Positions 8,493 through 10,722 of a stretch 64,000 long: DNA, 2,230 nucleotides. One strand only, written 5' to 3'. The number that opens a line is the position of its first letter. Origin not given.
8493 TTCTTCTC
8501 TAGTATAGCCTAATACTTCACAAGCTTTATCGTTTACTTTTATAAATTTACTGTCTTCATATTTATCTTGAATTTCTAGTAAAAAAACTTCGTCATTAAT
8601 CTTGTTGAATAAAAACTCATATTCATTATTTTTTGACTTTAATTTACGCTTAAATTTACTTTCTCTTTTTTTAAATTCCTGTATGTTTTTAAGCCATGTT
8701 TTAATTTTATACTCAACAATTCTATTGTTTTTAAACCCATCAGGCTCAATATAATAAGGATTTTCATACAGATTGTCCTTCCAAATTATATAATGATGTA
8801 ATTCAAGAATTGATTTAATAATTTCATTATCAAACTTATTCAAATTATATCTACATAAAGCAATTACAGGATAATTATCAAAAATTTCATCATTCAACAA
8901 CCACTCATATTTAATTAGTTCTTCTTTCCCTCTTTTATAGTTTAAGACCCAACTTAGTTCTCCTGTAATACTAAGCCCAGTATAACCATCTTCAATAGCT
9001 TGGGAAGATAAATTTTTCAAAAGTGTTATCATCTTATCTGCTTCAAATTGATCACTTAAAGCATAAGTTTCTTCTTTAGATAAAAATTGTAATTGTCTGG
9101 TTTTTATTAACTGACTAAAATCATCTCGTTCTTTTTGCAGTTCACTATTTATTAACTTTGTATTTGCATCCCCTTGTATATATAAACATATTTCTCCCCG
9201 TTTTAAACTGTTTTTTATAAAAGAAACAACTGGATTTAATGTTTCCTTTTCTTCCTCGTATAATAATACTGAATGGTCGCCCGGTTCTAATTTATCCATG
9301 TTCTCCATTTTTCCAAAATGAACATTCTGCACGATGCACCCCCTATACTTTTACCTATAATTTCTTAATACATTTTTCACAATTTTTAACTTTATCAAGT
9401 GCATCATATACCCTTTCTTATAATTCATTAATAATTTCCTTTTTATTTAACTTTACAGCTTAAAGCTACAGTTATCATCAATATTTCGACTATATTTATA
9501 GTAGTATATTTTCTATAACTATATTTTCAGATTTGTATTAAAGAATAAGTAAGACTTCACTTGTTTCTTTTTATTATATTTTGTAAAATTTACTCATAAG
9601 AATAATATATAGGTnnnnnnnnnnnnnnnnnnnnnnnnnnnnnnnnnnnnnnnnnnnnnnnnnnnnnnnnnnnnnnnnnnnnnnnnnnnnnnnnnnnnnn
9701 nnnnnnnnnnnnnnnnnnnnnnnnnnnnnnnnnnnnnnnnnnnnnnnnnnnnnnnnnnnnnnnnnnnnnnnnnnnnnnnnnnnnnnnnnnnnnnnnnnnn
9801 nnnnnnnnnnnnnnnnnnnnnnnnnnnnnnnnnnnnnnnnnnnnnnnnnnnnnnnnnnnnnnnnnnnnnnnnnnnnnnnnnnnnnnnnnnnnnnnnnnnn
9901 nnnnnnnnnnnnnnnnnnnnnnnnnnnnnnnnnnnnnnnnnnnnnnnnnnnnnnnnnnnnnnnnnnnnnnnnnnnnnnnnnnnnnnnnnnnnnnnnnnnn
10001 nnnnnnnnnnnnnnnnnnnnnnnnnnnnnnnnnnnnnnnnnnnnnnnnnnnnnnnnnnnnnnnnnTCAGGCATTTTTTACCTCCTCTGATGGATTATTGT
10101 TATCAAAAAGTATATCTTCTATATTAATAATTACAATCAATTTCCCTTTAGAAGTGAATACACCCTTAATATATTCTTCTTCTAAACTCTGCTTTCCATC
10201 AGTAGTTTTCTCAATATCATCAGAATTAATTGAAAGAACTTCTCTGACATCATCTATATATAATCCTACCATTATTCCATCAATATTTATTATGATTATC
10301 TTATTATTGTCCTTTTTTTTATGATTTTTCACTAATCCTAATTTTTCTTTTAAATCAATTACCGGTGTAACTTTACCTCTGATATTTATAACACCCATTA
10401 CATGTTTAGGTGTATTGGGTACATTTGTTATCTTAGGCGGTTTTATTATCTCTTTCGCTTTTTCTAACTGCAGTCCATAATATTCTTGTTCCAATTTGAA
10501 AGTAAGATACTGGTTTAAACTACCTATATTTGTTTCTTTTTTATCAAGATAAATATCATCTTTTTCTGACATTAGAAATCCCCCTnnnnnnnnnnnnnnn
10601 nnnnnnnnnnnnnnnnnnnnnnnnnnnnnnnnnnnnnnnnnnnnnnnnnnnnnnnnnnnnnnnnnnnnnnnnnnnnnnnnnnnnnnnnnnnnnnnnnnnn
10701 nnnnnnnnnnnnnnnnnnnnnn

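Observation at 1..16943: Dense c-di-GMP island wrapped around a minimal che module, with potential feedback wiring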

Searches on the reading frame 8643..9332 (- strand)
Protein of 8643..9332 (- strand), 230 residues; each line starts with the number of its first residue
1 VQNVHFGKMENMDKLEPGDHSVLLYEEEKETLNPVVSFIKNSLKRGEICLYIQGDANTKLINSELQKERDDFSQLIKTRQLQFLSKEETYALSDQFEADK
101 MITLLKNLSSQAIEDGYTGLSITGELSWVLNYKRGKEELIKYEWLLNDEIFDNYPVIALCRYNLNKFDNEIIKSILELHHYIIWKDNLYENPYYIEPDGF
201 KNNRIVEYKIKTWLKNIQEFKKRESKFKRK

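Call 90: search_solved_structures(query=window:8643-9332:-, max_evalue=1)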
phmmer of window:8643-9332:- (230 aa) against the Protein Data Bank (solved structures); distinct sequences matched with E-value up to 1: 3.
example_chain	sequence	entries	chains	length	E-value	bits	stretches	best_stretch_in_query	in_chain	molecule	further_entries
8bhh_A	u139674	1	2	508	0.41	13.8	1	177-227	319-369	Carboxylic ester hydrolase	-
6fat_A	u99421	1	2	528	0.42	13.7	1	177-227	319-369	Carboxylic ester hydrolase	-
9hun_A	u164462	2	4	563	0.46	13.6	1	177-227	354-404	Carboxylic ester hydrolase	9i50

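Call 91: predict_structure(alignment_id=A4)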
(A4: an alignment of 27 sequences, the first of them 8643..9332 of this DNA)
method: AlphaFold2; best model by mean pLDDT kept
length: 230 residues; sequences in the alignment: 27
mean_pLDDT: 85.9   pTM: 0.84
mean pLDDT of the five models: 85.9, 85.6, 85.2, 82.8, 80.7
residues with pLDDT >= 90: 134; 70-90: 66; 50-70: 22; < 50: 8
segments of 3 or more residues with pLDDT < 50: 1-5
pLDDT, mean of each block of 10 residues (from residue 1): 53 90 93 95 96 87 92 95 81 75 94 97 91 90 95 96 92 93 91 85 63 78 55
secondary structure, 60 per line:
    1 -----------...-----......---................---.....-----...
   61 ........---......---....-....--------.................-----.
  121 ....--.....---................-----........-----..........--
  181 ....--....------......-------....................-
elements in order: E20-25 H29-44 E48-52 H58-68 H72-77 E81-84 H86-89 H98-114 E120-124 H127-131 H135-150 E156-163 H169-178 E181-184 E187-190 H197-202 H210-229

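Call 93: fold_search(model_id=the predicted structure, library=pdb)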
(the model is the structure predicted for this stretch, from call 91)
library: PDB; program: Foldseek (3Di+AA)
matches with E <= 10: 1601; with E <= 0.001: 85
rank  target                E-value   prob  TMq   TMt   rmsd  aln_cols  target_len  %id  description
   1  4yds                  2.1e-06  1.00  0.45  0.46   5.4       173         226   12  FlaH from Sulfolobus acidocaldarius with ATP and Mg-Ion (released 2015-11-11)
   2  4wia_C                7.0e-05  1.00  0.51  0.51   6.5       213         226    9  Crystal structure of flagellar accessory protein FlaH from Methanocaldococcus jannaschii (released 2015-10-07)
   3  9q28_I                8.5e-05  1.00  0.51  0.43   4.3       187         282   12  DX2-CX3-RAD51 in the active state (released 2026-03-04)
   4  2w0m                  9.6e-05  1.00  0.50  0.52   6.3       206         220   13  Crystal Structure of sso2452 from Sulfolobus solfataricus P2 (released 2009-05-19)
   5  3lda                  1.2e-04  1.00  0.44  0.36   5.0       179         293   14  Yeast Rad51 H352Y Filament Interface Mutant (released 2010-04-21)
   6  1szp_D                1.4e-04  1.00  0.46  0.38   5.2       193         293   13  A Crystal Structure of the Rad51 Filament (released 2004-07-13)
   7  2gbl_A                1.5e-04  1.00  0.48  0.24   4.3       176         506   13  Crystal Structure of Full Length Circadian Clock Protein KaiC with Phosphorylation Sites (released 2007-01-23)
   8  3k0f_E                1.7e-04  1.00  0.48  0.25   4.3       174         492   14  Crystal structure of the phosphorylation-site double mutant T426A/T432A of the KaiC circadian clock protein (released 2010-03-31)
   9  4a8j_D                2.0e-04  1.00  0.46  0.39   5.5       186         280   12  Crystal Structure of the Elongator subcomplex Elp456 (released 2012-02-22)
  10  4o0m_C                2.2e-04  1.00  0.53  0.27   4.3       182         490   12  Crystal structure of T. Elongatus BP-1 Clock Protein KaiC (released 2014-05-14)
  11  3k0f_D                2.2e-04  1.00  0.47  0.25   4.4       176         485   13  Crystal structure of the phosphorylation-site double mutant T426A/T432A of the KaiC circadian clock protein (released 2010-03-31)
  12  6x61_C                2.3e-04  1.00  0.48  0.47   4.9       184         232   13  Crystal structure of the N-terminal thioredoxin domain of SasA in complex with the N-terminal CI domain of KaiC from T (released 2021-06-02)
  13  2ekd_F                2.3e-04  1.00  0.49  0.54   5.1       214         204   11  Structural study of Project ID PH0250 from Pyrococcus horikoshii OT3 (released 2007-09-25)
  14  2gbl_D                2.6e-04  1.00  0.49  0.25   4.3       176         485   12  Crystal Structure of Full Length Circadian Clock Protein KaiC with Phosphorylation Sites (released 2007-01-23)
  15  7t8b_A                2.6e-04  1.00  0.50  0.25   5.0       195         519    9  Octameric Human Twinkle Helicase Clinical Variant W315L (released 2022-07-27)
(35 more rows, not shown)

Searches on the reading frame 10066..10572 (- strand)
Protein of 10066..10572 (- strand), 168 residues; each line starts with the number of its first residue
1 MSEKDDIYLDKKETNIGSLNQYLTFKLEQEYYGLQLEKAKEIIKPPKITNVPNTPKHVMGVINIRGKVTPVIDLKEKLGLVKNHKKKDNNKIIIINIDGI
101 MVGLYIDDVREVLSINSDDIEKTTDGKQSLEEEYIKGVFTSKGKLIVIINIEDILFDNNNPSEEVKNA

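Call 4: search_protein_families(library=pfam, proteins=[window:10066-10572:-], max_evalue=0.01)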
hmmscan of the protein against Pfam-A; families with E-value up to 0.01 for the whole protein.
window:10066-10572:- (168 aa): 1 family
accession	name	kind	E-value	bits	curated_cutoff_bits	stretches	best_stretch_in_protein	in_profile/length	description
PF01584.24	CheW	-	1.4e-36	125.6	23.5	1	21-155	1-134/138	CheW-like domain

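Call 13: find_encoding_contigs(protein=window:10066-10572:-, flank=10000, max_places=6)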
Protein window:10066-10572:- (168 aa): 16 contigs read that carry it; 6 places shown.
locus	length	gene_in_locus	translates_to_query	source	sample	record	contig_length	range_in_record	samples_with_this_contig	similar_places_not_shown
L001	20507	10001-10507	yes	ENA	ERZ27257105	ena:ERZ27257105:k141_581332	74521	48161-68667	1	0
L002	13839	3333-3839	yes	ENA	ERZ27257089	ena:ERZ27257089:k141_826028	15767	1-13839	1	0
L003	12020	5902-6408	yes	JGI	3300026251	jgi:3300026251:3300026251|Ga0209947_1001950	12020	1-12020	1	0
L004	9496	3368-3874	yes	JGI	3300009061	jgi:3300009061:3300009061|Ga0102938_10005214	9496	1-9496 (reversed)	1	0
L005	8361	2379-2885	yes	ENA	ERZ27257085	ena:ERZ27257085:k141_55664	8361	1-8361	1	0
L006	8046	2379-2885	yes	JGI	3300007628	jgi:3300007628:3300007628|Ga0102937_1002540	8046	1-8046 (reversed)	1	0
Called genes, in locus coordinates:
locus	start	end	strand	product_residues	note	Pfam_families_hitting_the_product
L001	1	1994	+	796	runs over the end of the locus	PF20437:LonC_helical, PF13654:AAA_32, PF20436:LonB_AAA-LID, PF05362:Lon_C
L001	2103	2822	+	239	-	PF02811:PHP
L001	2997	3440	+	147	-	PF00011:HSP20, PF17886:ArsA_HSP20 (faint)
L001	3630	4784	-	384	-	PF01381:HTH_3, PF12844:HTH_19, PF13560:HTH_31, PF00989:PAS (weak), PF13426:PAS_9 (weak), PF13487:HD_5, PF01966:HD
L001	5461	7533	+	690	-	PF00672:HAMP, PF24161:CCDC39 (weak), PF00015:MCPsignal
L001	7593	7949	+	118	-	PF00072:Response_reg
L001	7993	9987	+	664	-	PF01627:Hpt, PF07194:P2, PF02895:H-kinase_dim, PF02518:HATPase_c, PF01584:CheW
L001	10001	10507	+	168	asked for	PF01584:CheW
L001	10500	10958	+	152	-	PF01584:CheW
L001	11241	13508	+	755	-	PF14417:MEDS, PF13426:PAS_9, PF01966:HD, PF08668:HDOD (faint), PF13487:HD_5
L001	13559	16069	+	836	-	PF01590:GAF, PF13185:GAF_2 (weak), PF13426:PAS_9, PF00989:PAS, PF13426:PAS_9, PF00990:GGDEF, PF08447:PAS_3, PF13426:PAS_9, +3 more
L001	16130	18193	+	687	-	PF02743:dCache_1 (weak), PF00672:HAMP, PF00989:PAS, PF13188:PAS_8 (weak), PF13426:PAS_9, PF00990:GGDEF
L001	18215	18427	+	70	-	PF04024:PspC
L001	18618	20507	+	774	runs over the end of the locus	PF01590:GAF, PF00989:PAS, PF08448:PAS_4, PF13426:PAS_9, PF00989:PAS, PF08448:PAS_4, PF13426:PAS_9, PF00990:GGDEF, +6 more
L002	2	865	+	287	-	?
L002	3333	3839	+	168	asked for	PF01584:CheW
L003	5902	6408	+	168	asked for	PF01584:CheW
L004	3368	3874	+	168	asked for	PF01584:CheW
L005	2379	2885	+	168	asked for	PF01584:CheW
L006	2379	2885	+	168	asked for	PF01584:CheW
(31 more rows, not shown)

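Call 52: find_related_loci(query=A1, collection=metagenome_contigs, flank=10000)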
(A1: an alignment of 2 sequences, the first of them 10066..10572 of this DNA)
Query A1 (168 aa) in metagenome_contigs; peptide patterns used: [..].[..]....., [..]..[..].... (x = any residue, [..] = any of these).
391 stretches matched a pattern; 10 encode a relative of the query (tblastn E <= 1e-3); 10 distinct loci.
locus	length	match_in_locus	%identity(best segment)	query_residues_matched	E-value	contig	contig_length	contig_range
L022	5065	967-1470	95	1-168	8e-100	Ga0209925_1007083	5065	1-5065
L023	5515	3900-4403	86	1-168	3e-80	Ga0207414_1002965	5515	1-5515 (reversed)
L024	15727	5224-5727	86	1-168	3e-80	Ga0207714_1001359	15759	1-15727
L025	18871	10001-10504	78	1-168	3e-73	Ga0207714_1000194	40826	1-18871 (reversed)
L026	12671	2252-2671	39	19-155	3e-27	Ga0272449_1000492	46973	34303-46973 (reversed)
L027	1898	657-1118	35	3-157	1e-26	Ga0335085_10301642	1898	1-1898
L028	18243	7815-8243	37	19-159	6e-26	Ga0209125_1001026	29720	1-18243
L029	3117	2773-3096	45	17-121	6e-25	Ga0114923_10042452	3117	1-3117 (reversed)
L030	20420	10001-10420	33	19-155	3e-21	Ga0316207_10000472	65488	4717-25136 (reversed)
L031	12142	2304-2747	29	19-167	6e-18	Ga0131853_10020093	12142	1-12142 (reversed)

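Call 61: search_protein_families(library=pfam, proteins=[L022:2005-4311:+], max_evalue=0.001)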
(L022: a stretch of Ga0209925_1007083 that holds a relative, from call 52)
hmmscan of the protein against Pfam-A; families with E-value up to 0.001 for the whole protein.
L022:2005-4311:+ (768 aa): 7 families
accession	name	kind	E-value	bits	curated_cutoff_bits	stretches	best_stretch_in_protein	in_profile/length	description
PF00990.26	GGDEF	-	2.7e-38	131.7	23.8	1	614-765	2-160/161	Diguanylate cyclase, GGDEF domain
PF08447.18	PAS_3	-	8.7e-14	52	25.6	1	388-474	2-89/89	PAS fold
PF13426.13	PAS_9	-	6.9e-13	49.2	27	2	503-601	2-103/103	PAS domain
PF13188.13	PAS_8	-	1.7e-08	34.5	21.8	1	493-541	2-47/65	PAS domain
PF00989.32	PAS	-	1.8e-05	25.1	22.6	1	493-555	2-64/113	PAS fold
PF02743.24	dCache_1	-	3e-05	24.1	45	1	90-259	58-215/240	Cache domain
PF08448.16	PAS_4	-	0.00078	20.1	23.1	0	500-603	3-109/110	PAS fold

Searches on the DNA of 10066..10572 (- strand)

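Call 53: search_rna_families(sources=[L022, L023, L024, L025, L019, L020, L021], threshold=gathering, show_alignments=4)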
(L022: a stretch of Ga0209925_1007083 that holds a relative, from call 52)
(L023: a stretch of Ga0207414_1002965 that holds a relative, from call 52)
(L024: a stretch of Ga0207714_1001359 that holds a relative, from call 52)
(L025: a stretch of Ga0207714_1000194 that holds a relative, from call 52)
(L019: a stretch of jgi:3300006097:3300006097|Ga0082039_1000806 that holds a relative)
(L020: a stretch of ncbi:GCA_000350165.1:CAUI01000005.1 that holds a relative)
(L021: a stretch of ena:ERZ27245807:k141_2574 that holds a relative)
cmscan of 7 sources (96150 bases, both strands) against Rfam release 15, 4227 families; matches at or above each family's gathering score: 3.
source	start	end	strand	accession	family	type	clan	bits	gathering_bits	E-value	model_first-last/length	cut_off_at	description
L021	12382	12478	+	RF02001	group-II-D1D4-3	Intron;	CL00102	67.3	32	4.3e-11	1-96/170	3'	Group II catalytic intron D1-D4-3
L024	188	265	+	RF03167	c-di-GMP-I-GGC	Cis-reg; riboswitch;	CL00126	66.5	59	2.5e-13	1-80/80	no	c-di-GMP-I-GGC riboswitch aptamer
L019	9253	9333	-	RF01051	c-di-GMP-I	Cis-reg; riboswitch;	CL00126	47.4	35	5.8e-06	1-87/87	no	c-di-GMP-I riboswitch aptamer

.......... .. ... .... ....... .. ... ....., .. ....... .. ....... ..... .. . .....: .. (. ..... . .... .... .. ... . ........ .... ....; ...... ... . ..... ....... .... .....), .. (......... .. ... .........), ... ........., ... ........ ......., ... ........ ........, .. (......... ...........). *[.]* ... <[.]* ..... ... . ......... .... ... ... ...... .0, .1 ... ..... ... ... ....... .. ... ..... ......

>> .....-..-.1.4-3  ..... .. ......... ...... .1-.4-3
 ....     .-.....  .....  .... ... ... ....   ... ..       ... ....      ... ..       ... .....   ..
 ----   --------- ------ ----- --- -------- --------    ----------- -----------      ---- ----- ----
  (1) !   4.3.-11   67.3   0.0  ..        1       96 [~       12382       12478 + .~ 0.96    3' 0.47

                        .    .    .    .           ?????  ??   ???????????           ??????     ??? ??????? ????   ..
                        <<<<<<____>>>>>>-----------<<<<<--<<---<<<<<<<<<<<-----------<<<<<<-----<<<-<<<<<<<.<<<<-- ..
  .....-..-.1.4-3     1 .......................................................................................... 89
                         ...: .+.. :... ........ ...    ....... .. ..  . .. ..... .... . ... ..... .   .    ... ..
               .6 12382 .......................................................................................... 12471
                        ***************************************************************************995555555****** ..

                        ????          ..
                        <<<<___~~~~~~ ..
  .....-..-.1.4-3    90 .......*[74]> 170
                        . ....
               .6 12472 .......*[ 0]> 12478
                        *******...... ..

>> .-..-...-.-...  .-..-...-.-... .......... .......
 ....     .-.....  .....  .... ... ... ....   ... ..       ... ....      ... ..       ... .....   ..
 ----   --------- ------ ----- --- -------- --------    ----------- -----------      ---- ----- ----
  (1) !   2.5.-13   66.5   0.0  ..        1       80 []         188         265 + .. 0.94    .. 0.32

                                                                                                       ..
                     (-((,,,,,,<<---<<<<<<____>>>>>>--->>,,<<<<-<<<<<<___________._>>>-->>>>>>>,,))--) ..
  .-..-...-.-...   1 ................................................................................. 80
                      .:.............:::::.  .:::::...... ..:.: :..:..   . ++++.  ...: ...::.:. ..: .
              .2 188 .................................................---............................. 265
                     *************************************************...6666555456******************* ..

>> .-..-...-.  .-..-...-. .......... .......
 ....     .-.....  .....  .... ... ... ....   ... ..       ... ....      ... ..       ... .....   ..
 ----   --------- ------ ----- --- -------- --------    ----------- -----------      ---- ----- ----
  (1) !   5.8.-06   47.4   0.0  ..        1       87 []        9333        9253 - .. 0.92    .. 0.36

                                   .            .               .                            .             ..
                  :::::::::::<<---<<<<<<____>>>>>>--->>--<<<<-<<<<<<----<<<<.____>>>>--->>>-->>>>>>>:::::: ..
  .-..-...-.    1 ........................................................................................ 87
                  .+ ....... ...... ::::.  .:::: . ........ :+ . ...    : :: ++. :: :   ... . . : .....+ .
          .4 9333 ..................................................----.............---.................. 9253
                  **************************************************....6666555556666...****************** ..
